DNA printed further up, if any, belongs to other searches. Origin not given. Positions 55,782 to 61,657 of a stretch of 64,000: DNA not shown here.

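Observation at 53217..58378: UbiA-type prenyltransferase domain fused to two tandem GT4 domains, followed by a third separate GT4 paralog (ancient triplication)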

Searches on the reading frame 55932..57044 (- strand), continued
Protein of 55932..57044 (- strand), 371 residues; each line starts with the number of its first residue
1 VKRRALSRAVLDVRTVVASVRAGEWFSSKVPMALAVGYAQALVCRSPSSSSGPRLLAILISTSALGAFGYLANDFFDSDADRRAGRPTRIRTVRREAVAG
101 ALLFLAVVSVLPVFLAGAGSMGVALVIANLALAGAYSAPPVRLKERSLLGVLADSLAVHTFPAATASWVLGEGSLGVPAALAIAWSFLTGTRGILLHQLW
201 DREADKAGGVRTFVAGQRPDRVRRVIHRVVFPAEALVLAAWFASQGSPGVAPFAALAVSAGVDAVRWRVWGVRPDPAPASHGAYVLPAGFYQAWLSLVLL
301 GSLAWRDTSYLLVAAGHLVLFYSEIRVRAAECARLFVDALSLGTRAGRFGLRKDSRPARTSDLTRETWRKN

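Call 54: search_protein_families(library=pfam, proteins=[P0172, P0159, P0162, P0166, P0140, P0150, P0161], max_evalue=0.001)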
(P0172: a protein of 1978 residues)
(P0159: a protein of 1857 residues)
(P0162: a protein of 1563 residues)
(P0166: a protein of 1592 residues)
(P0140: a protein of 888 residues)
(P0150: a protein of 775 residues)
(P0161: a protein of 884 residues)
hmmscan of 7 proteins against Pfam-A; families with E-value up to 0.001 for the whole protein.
P0172 (1978 aa): 2 families
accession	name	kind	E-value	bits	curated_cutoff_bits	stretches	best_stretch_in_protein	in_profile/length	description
PF02018.23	CBM_4_9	-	3.2e-48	164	25.9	1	502-597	35-133/136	Carbohydrate binding domain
PF01040.23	UbiA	-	2.1e-09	37.5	34.2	1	29-253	9-225/250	UbiA prenyltransferase family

P0159 (1857 aa): 2 families
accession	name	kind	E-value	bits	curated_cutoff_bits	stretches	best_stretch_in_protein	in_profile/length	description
PF02018.23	CBM_4_9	-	6e-30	104.8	25.9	0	1734-1835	27-132/136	Carbohydrate binding domain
PF01040.23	UbiA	-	1.5e-15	57.6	34.2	1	38-261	18-229/250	UbiA prenyltransferase family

P0162 (1563 aa): 5 families
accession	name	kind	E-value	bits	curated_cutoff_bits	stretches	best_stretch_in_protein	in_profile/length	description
PF13692.12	Glyco_trans_1_4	-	4e-29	102.1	27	1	560-713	3-141/142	Glycosyl transferases group 1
PF00534.26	Glycos_transf_1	-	3.9e-28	98.5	26.4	1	552-724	9-168/172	Glycosyl transferases group 1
PF01040.23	UbiA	-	2.5e-14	53.6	34.2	1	810-1042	3-225/250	UbiA prenyltransferase family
PF13439.12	Glyco_transf_4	-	3e-13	50.6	28.5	2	445-542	61-168/170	Glycosyltransferase Family 4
PF13524.12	Glyco_trans_1_2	-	1.4e-09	38.5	25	1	619-733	27-133/144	Glycosyl transferase-like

P0166 (1592 aa): 2 families
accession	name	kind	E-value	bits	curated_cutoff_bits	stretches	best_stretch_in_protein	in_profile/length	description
PF02018.23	CBM_4_9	-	1.1e-14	55.4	25.9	0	1354-1436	44-130/136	Carbohydrate binding domain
PF01040.23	UbiA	-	3.5e-13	49.8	34.2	1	31-262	9-228/250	UbiA prenyltransferase family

P0140 (888 aa): 4 families
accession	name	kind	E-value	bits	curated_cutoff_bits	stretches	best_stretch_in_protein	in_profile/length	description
PF00534.26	Glycos_transf_1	-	7.9e-32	110.6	26.4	1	679-853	9-170/172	Glycosyl transferases group 1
PF13692.12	Glyco_trans_1_4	-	5.1e-30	105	27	1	687-838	3-139/142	Glycosyl transferases group 1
PF01040.23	UbiA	-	4.1e-15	56.2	34.2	1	84-320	3-231/250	UbiA prenyltransferase family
PF13439.12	Glyco_transf_4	-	6.3e-08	33.3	28.5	1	479-671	6-170/170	Glycosyltransferase Family 4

P0150 (775 aa): 5 families
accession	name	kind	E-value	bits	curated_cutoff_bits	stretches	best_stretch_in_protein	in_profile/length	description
PF13692.12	Glyco_trans_1_4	-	4.4e-28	98.8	27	1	236-390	3-142/142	Glycosyl transferases group 1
PF00534.26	Glycos_transf_1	-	1.1e-26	93.9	26.4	1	237-402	18-170/172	Glycosyl transferases group 1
PF01040.23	UbiA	-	2.3e-13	50.5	34.2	1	460-700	2-233/250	UbiA prenyltransferase family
PF13439.12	Glyco_transf_4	-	9.2e-09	36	28.5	1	26-217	5-169/170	Glycosyltransferase Family 4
PF13524.12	Glyco_trans_1_2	-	0.00011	22.6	25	1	302-411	30-135/144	Glycosyl transferase-like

P0161 (884 aa): 7 families
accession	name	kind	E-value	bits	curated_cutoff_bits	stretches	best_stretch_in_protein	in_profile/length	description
PF05721.19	PhyH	-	1.9e-20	74.5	22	1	650-841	2-212/213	Phytanoyl-CoA dioxygenase (PhyH)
PF01040.23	UbiA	-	4.4e-15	56.1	34.2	1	291-513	15-223/250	UbiA prenyltransferase family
PF13649.12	Methyltransf_25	-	4e-08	34.3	27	1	53-143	2-97/97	Methyltransferase domain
PF08241.18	Methyltransf_11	-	3.2e-07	31.3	21.2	1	53-146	1-94/95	Methyltransferase domain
PF13847.12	Methyltransf_31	-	5.5e-07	29.8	27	1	51-151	6-113/145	Methyltransferase domain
PF13489.12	Methyltransf_23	-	5.9e-06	26.5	27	1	37-150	11-119/164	Methyltransferase domain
PF08242.18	Methyltransf_12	-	3.9e-05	24.7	30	1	53-144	1-97/98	Methyltransferase domain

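Call 91: find_encoding_contigs(protein=P0091, flank=10000, max_places=1)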
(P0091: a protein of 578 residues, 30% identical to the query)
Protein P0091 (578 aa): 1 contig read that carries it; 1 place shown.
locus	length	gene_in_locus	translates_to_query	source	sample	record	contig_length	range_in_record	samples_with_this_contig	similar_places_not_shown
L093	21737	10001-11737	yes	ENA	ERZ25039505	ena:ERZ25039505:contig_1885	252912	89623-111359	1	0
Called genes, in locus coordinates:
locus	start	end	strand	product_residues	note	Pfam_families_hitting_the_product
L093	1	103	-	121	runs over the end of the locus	-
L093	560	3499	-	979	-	PF13641:Glyco_tranf_2_3 (faint), PF00535:Glycos_transf_2, PF10111:Glyco_tranf_2_2 (faint), PF00535:Glycos_transf_2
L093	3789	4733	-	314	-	-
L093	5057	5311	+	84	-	-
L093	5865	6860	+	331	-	PF00535:Glycos_transf_2, PF10111:Glyco_tranf_2_2 (weak), PF13641:Glyco_tranf_2_3, PF13632:Glyco_trans_2_3 (faint)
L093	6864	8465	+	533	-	PF00501:AMP-binding, PF13193:AMP-binding_C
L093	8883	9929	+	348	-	PF00975:Thioesterase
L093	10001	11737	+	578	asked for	PF13489:Methyltransf_23 (weak), PF08241:Methyltransf_11, PF08242:Methyltransf_12 (weak), PF13649:Methyltransf_25, PF01040:UbiA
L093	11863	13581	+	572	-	PF13414:TPR_11, PF13432:TPR_16, PF14559:TPR_19, PF00515:TPR_1, PF07719:TPR_2, PF13181:TPR_8, PF13414:TPR_11, PF13432:TPR_16, +11 more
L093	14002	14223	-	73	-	PF05534:HicB (weak)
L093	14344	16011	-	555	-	PF13174:TPR_6 (faint), PF13371:TPR_9 (faint), PF14561:TPR_20 (faint), PF13414:TPR_11 (weak), PF12895:ANAPC3, PF13432:TPR_16 (weak), PF23914:TPR_CcmH_CycH (weak), PF07719:TPR_2 (weak), +11 more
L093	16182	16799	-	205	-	PF04542:Sigma70_r2, PF08281:Sigma70_r4_2, PF04545:Sigma70_r4 (weak)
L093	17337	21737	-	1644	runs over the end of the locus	PF13191:AAA_16, PF24883:NPHP3_N (faint), PF01590:GAF, PF13185:GAF_2, PF14516:AAA_35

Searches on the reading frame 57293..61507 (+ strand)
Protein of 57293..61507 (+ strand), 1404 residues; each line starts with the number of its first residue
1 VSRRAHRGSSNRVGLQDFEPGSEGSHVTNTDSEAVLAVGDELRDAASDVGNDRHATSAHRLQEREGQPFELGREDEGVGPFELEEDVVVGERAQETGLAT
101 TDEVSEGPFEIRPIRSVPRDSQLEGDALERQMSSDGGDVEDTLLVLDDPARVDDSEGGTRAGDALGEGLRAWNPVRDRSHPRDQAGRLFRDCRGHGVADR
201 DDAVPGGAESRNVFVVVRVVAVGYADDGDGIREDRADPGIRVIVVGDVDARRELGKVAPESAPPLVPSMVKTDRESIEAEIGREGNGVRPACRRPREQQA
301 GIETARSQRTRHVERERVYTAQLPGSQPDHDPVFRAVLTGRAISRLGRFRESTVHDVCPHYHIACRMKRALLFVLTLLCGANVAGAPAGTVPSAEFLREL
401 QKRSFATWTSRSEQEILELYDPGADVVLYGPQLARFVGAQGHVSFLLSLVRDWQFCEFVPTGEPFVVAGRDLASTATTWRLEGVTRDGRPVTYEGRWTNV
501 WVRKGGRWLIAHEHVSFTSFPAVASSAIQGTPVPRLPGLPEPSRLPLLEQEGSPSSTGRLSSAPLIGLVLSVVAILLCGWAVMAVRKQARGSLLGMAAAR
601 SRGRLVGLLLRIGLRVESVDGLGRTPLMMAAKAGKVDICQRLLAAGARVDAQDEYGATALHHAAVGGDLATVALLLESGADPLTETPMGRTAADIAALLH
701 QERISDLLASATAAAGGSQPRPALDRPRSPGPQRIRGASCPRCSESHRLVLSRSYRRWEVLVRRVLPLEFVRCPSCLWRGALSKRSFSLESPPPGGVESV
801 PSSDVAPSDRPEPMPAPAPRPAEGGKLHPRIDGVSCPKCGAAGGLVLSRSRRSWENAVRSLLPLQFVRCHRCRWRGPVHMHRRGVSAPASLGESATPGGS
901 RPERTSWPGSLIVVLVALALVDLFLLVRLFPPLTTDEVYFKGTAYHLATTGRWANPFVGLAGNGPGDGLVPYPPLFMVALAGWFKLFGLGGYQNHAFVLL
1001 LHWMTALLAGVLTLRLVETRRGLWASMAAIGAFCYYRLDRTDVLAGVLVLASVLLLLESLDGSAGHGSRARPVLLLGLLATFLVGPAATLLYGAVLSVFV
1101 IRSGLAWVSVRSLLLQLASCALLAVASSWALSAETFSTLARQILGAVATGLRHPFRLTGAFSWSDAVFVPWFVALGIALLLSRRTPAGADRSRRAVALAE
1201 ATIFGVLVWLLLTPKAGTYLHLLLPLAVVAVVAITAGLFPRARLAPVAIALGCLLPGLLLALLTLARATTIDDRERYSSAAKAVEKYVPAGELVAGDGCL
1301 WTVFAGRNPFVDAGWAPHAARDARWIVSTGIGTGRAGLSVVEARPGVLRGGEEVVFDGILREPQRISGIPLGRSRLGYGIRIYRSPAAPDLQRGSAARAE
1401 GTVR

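Call 10: search_protein_families(library=pfam, proteins=[window:57293-61507:+], max_evalue=0.01)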
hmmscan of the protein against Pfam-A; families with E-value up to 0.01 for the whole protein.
window:57293-61507:+ (1404 aa): 6 families
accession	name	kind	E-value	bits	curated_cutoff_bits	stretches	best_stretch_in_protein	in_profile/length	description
PF12796.13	Ank_2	-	1e-15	58.5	27.3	1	596-683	2-87/90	Ankyrin repeats (3 copies)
PF00023.36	Ank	-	1e-13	51.1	21.1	2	623-653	2-32/33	Ankyrin repeat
PF13637.12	Ank_4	-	2.1e-12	47.4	22.7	1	627-676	1-50/50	Ankyrin repeats (many copies)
PF13857.12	Ank_5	-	1.4e-10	41.7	27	1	642-696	1-56/56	Ankyrin repeats (many copies)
PF14534.12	DUF4440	-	2.7e-09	37.9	25.2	1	397-510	1-107/107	Domain of unknown function (DUF4440)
PF13606.12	Ank_3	-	7.5e-08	32.4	22.3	0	623-650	2-29/30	Ankyrin repeat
